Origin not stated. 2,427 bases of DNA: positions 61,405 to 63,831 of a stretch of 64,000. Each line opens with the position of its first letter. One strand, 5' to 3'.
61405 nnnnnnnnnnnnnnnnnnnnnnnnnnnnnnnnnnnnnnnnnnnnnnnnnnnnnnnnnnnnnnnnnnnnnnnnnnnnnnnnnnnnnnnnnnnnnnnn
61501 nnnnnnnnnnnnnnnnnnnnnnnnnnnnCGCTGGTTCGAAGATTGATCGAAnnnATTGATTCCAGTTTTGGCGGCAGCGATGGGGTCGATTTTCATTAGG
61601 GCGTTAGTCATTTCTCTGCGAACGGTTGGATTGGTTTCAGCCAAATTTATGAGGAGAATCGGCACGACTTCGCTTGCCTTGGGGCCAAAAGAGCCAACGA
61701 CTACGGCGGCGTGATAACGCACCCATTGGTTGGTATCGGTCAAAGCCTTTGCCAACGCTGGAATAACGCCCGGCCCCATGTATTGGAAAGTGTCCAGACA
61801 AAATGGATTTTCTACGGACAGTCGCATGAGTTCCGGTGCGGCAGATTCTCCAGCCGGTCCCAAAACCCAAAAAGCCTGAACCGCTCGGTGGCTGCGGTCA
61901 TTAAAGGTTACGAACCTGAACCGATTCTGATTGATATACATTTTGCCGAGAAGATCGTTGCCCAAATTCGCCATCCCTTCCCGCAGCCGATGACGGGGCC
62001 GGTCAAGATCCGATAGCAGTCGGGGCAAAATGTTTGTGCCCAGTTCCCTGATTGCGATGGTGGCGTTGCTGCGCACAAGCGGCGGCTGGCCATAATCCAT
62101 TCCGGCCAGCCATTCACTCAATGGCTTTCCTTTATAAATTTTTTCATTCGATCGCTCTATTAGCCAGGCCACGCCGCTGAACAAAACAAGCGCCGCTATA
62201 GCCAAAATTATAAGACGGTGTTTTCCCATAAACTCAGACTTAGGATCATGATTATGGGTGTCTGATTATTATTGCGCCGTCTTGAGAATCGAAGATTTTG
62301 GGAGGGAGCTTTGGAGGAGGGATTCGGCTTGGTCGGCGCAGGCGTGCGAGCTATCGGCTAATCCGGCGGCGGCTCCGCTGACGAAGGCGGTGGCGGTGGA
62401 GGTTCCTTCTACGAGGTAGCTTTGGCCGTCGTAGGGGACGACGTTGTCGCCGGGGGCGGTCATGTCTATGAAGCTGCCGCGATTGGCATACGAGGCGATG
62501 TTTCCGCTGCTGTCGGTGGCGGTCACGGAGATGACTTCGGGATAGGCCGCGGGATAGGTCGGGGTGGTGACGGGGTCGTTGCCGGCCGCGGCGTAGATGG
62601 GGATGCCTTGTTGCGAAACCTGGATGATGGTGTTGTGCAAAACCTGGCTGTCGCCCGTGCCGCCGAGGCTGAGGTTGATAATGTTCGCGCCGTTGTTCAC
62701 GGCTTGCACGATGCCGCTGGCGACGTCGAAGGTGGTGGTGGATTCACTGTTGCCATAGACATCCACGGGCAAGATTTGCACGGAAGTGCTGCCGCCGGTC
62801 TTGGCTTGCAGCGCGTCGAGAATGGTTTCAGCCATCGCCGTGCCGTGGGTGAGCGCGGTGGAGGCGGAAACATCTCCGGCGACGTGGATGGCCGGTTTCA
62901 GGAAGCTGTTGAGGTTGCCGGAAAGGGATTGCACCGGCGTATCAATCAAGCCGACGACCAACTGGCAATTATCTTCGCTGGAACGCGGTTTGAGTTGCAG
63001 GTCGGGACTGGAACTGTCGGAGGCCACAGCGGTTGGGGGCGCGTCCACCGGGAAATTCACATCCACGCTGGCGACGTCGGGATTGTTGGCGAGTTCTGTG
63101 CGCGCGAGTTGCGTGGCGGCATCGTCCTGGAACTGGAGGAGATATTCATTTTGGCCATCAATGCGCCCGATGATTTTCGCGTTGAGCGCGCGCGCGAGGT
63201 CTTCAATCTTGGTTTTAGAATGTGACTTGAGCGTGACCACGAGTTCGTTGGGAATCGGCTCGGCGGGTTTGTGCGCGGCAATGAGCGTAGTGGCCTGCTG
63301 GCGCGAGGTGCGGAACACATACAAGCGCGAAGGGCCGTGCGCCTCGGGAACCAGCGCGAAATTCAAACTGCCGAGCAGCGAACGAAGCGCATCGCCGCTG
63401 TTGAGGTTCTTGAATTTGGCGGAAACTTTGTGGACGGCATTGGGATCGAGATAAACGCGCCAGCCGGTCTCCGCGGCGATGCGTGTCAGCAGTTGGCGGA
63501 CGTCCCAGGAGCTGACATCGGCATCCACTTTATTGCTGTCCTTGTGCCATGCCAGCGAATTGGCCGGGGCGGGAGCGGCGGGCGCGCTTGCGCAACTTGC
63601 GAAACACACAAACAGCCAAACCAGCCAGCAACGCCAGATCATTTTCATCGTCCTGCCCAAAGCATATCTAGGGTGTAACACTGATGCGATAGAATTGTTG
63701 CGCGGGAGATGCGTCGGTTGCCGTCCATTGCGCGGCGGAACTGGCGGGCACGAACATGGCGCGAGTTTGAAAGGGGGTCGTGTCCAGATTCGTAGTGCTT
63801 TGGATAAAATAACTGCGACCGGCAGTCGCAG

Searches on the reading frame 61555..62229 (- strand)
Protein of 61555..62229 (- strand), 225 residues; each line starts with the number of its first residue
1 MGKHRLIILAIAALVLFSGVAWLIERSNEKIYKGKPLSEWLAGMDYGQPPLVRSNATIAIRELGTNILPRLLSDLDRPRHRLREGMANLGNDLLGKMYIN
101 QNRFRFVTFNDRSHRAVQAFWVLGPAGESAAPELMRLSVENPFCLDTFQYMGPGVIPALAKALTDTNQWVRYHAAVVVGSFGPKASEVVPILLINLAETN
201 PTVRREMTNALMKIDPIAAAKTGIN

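Call 115: search_protein_families(library=pfam, proteins=[window:61555-62229:-], max_evalue=0.001)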
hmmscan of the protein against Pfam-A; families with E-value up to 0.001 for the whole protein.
window:61555-62229:- (225 aa): 3 families
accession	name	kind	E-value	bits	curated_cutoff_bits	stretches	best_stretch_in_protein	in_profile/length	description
PF13646.12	HEAT_2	-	5.3e-09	36.7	27.7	1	156-215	1-59/88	HEAT repeats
PF02985.28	HEAT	-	3.6e-07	30.3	23.5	0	155-183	1-29/31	HEAT repeat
PF03130.22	HEAT_PBS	-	0.00051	20.8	20.9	0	52-72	1-22/27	PBS lyase HEAT-like repeat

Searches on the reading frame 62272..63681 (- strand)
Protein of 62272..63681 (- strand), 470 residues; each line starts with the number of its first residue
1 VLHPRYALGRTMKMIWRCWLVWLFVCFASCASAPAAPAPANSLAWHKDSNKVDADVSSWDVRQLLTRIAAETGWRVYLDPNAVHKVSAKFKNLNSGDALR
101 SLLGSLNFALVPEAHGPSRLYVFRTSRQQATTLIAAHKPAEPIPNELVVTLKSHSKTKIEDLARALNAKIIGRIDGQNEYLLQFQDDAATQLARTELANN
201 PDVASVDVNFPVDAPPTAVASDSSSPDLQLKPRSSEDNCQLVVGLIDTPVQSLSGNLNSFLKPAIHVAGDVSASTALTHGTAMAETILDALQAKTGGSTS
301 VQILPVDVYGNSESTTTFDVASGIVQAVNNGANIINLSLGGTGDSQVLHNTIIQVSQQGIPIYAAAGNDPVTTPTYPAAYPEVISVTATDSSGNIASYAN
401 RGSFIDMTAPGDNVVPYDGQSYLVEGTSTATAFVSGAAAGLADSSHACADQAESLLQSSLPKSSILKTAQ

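Call 115: search_protein_families(library=pfam, proteins=[window:62272-63681:-], max_evalue=0.001)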
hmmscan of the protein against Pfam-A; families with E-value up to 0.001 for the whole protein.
window:62272-63681:- (470 aa): 2 families
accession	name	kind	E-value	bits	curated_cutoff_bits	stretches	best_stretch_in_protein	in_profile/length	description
PF00082.27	Peptidase_S8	-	4.7e-28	98.8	21.8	1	241-442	4-254/288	Subtilase family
PF22148.1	Fervidolysin_NPro-like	-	1.8e-09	38.3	21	1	133-209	6-81/81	Fervidolysin N-terminal prodomain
